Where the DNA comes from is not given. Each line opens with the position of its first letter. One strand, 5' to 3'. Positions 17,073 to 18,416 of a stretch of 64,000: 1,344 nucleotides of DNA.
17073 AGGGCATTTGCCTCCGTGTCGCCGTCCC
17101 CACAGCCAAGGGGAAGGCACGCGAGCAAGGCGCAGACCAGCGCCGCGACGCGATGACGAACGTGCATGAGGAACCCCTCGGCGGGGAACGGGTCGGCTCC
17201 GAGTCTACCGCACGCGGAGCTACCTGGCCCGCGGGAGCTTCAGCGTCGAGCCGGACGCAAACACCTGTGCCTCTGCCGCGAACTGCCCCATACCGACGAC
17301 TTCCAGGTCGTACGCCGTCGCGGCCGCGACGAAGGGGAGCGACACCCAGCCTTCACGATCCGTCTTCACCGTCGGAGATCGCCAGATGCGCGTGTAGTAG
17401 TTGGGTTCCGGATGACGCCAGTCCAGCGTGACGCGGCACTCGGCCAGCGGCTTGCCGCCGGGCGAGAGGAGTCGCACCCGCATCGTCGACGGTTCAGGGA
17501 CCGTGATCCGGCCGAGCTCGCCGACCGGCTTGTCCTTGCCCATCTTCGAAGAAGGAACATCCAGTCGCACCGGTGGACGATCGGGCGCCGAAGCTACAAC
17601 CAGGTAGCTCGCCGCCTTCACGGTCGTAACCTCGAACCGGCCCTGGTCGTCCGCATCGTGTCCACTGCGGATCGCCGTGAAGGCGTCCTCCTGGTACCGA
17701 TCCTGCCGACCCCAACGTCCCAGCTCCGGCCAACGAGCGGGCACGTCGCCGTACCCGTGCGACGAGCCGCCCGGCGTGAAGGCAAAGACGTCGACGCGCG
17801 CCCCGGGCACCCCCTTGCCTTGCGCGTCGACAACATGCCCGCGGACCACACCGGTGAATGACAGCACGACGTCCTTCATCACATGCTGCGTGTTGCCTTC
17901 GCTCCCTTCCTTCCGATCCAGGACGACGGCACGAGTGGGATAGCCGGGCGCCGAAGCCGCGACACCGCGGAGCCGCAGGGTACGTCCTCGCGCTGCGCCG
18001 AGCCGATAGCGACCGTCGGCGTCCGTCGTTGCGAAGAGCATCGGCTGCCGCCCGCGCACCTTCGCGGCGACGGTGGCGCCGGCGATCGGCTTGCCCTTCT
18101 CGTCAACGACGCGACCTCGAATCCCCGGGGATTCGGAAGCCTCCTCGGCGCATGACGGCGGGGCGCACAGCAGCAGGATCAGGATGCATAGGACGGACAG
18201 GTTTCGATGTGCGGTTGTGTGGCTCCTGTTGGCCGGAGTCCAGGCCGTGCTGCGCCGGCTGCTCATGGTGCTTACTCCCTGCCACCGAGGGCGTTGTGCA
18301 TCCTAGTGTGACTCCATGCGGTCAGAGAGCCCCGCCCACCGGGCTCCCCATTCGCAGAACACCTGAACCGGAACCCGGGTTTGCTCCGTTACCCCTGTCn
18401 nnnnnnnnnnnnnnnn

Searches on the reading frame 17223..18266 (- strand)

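Call 30: search_protein_families(library=pfam, proteins=[window:17223-18266:-], max_evalue=0.0001)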
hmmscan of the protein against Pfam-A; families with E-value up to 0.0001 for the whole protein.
window:17223-18266:- (348 aa): 7 families
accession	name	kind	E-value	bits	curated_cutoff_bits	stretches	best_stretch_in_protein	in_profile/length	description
PF13620.12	CarboxypepD_reg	-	1.2e-23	83.7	32.3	1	49-114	2-64/82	Carboxypeptidase regulatory-like domain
PF13715.12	CarbopepD_reg_2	-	2.7e-09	37.4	32.2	1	49-138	1-84/88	CarboxypepD_reg-like domain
PF00775.27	Dioxygenase_C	-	2.7e-07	30.7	27.3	0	49-66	32-49/182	Dioxygenase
PF25020.1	TTR_TEN1-4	-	4e-07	30.3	27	0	49-99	9-57/86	Teneurin TTR-like domain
PF02369.22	Big_1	-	3.5e-06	27.4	34.9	0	49-89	21-64/93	Bacterial Ig-like domain (group 1)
PF20598.4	DUF6795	-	6.6e-06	26.8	27.4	0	50-94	2-48/103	Domain of unknown function (DUF6795)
PF10670.15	DUF4198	-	1.3e-05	25.9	34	0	57-89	156-193/209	Domain of unknown function (DUF4198)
